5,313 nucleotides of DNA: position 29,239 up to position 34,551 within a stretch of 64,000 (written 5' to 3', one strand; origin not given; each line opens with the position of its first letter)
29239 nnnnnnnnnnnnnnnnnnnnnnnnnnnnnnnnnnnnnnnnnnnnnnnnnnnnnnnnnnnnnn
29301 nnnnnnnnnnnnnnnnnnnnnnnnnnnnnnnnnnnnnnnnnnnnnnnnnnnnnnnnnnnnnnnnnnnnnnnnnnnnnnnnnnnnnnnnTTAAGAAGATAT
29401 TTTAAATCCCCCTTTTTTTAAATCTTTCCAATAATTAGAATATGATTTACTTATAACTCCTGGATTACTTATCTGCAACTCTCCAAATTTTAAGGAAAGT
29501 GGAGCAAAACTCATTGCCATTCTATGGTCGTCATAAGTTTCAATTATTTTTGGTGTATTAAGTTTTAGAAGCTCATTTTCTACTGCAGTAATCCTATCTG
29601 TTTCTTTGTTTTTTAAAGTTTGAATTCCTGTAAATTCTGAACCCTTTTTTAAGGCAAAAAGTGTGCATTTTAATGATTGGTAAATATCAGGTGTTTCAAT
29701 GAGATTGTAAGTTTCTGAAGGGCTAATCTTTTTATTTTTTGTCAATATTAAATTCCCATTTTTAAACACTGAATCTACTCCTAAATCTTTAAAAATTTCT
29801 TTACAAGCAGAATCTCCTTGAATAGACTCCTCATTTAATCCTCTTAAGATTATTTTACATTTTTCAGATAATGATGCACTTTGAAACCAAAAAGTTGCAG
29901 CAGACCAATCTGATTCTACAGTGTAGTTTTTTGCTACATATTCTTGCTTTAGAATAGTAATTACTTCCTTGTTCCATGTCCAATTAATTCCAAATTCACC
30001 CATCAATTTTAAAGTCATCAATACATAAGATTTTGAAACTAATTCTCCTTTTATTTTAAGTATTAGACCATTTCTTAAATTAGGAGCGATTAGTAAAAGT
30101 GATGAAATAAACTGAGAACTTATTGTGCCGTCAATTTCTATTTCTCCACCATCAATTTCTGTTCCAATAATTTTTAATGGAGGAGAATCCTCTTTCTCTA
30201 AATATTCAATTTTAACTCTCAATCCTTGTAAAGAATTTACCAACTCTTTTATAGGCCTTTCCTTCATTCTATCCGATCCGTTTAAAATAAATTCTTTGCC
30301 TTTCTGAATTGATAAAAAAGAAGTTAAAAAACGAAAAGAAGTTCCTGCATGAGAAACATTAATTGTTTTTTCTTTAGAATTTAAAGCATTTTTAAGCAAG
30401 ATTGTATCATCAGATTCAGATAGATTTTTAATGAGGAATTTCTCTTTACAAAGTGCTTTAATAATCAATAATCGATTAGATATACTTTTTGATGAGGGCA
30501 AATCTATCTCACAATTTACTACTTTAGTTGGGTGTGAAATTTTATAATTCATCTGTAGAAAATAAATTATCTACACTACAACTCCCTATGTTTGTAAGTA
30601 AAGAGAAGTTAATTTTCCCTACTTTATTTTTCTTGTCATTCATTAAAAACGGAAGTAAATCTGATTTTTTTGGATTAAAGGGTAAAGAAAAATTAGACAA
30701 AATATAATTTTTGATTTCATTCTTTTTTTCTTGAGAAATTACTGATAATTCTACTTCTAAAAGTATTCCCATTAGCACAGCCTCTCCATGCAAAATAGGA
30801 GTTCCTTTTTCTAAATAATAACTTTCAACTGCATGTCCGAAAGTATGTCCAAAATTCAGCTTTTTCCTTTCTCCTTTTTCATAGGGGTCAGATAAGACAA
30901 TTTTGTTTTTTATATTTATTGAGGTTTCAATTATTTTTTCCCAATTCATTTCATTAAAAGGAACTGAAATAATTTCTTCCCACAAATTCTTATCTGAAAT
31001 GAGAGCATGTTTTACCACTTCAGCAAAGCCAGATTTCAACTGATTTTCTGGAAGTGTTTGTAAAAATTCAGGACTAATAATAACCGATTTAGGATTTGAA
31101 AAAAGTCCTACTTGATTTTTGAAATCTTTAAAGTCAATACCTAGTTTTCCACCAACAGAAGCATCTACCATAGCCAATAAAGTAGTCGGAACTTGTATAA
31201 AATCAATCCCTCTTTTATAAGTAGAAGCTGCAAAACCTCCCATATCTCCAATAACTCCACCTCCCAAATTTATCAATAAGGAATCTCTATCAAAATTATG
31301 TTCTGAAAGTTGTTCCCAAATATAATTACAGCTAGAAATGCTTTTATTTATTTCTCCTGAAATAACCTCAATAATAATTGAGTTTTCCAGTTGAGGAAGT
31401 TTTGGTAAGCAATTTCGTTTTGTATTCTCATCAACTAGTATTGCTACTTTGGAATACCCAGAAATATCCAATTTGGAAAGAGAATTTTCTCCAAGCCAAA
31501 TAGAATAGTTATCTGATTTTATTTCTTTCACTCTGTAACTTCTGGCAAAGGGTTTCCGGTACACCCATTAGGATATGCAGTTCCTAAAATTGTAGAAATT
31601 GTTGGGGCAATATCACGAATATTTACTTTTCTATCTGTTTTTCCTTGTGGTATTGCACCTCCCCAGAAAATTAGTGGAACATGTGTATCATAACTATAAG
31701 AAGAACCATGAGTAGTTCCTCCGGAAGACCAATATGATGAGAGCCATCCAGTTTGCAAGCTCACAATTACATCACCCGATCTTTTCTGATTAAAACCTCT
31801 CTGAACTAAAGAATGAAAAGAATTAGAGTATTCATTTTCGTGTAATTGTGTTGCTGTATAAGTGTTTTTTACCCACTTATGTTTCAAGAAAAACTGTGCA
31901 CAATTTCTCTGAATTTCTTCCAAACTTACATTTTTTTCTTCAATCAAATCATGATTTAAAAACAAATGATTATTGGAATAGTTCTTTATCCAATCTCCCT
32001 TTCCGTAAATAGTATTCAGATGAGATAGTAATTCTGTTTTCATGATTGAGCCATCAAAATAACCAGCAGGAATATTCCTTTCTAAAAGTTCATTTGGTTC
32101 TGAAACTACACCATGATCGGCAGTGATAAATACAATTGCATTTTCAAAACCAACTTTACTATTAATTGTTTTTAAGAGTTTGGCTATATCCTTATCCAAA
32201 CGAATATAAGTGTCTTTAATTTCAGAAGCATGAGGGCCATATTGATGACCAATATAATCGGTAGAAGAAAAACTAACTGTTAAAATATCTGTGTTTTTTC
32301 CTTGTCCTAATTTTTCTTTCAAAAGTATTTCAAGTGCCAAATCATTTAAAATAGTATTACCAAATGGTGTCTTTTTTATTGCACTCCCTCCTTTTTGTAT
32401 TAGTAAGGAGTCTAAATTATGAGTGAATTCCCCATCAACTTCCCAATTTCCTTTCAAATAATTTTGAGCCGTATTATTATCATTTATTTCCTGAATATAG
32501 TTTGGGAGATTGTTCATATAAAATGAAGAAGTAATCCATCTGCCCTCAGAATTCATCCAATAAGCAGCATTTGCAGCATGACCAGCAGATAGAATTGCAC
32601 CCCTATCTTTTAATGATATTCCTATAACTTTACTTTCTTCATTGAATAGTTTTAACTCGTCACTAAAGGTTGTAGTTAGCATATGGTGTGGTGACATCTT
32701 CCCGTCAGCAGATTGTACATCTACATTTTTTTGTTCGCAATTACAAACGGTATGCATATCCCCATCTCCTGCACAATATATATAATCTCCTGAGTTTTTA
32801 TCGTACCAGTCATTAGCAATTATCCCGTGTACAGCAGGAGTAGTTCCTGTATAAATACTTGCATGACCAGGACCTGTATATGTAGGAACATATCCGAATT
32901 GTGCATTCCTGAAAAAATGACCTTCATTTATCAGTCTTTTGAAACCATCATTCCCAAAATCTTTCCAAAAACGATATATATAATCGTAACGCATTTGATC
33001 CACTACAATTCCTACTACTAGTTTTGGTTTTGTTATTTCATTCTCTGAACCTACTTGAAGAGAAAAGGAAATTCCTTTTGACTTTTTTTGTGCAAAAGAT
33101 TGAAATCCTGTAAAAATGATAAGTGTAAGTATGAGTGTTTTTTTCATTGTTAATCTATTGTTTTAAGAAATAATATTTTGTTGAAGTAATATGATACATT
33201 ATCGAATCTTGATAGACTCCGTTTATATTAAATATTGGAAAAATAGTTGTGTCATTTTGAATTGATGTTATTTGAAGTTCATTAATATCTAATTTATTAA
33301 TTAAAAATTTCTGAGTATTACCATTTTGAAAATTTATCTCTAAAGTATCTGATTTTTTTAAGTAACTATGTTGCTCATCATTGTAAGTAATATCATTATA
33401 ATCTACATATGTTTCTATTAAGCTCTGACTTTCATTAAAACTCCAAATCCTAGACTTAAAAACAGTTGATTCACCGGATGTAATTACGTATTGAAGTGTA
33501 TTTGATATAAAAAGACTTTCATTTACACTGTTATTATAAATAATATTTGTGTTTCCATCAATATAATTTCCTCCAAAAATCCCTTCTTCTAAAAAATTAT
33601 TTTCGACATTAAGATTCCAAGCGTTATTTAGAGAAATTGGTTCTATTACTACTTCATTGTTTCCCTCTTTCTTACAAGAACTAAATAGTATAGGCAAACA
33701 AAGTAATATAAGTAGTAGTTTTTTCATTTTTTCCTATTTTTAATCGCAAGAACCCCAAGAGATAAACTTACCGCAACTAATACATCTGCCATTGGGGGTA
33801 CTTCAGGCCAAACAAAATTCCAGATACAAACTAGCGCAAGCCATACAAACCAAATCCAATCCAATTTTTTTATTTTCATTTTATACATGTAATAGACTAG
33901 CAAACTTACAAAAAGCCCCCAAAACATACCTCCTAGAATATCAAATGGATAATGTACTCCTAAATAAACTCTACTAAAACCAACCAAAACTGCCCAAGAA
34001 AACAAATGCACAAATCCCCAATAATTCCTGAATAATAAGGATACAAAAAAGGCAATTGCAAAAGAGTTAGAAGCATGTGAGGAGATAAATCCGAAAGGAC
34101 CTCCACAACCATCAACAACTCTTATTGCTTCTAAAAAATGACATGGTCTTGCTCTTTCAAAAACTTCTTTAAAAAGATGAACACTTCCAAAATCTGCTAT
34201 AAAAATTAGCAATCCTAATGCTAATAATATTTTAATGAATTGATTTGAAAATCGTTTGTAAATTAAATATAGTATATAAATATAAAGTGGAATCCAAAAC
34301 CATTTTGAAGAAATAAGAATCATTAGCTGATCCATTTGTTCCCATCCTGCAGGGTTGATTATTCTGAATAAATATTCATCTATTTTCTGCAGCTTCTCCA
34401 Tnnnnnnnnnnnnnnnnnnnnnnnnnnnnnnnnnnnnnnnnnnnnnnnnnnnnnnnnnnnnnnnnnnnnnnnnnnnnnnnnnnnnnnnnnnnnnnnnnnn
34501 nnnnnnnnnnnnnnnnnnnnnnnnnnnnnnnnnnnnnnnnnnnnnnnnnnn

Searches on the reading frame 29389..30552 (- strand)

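Call 47: search_protein_families(library=pfam, proteins=[window:29389-30552:-], max_evalue=0.00001)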
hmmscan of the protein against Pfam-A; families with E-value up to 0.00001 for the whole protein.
window:29389-30552:- (387 aa): 1 family
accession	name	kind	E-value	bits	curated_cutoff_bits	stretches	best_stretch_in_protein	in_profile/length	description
PF00275.25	EPSP_synthase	-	2.5e-61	208.1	22.8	2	57-332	78-351/417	EPSP synthase (3-phosphoshikimate 1-carboxyvinyltransferase)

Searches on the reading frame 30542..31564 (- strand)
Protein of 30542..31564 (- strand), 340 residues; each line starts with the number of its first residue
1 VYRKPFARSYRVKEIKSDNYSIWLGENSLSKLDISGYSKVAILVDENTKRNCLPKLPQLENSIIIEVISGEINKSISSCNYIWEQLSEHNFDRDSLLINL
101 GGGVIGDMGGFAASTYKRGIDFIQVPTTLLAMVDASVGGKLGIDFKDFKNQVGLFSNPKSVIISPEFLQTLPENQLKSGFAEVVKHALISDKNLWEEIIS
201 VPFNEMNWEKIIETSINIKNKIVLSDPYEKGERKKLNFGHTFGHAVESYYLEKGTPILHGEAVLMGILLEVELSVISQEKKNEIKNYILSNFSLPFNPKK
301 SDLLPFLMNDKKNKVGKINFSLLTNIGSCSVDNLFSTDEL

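Call 48: search_protein_families(library=pfam, proteins=[window:30542-31564:-], max_evalue=0.00001)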
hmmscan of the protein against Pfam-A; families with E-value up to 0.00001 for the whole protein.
window:30542-31564:- (340 aa): 2 families
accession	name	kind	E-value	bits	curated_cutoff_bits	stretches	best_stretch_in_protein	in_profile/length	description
PF01761.26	DHQ_synthase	-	8.4e-45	151.6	24.2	1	65-177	2-114/115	3-dehydroquinate synthase N-terminal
PF24621.2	DHQS_C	-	7.4e-32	110.7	27.6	1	179-313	1-144/144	3-dehydroquinate synthase C-terminal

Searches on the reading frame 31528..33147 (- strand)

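Call 48: search_protein_families(library=pfam, proteins=[window:31528-33147:-], max_evalue=0.00001)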
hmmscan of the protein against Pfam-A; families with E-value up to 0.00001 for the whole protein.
window:31528-33147:- (539 aa): 2 families
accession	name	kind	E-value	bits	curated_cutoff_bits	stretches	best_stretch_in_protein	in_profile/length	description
PF01663.27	Phosphodiest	-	2.1e-49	169.4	23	1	44-481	1-340/342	Type I phosphodiesterase / nucleotide pyrophosphatase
PF00884.28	Sulfatase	-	1.8e-06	27.9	25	0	477-522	254-300/301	Sulfatase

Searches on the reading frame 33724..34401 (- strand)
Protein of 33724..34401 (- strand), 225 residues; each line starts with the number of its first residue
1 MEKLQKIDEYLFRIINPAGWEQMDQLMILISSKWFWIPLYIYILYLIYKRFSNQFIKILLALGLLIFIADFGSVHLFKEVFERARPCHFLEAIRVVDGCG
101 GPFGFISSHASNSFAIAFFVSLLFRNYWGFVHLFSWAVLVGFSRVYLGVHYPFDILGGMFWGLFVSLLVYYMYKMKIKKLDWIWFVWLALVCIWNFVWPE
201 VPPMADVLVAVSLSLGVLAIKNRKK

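Call 48: search_protein_families(library=pfam, proteins=[window:33724-34401:-], max_evalue=0.00001)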
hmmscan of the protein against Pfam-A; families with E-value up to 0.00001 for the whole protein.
window:33724-34401:- (225 aa): 1 family
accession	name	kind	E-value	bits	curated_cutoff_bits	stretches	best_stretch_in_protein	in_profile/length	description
PF01569.27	PAP2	-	1.1e-21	77.4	27.2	1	60-176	3-128/130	PAP2 superfamily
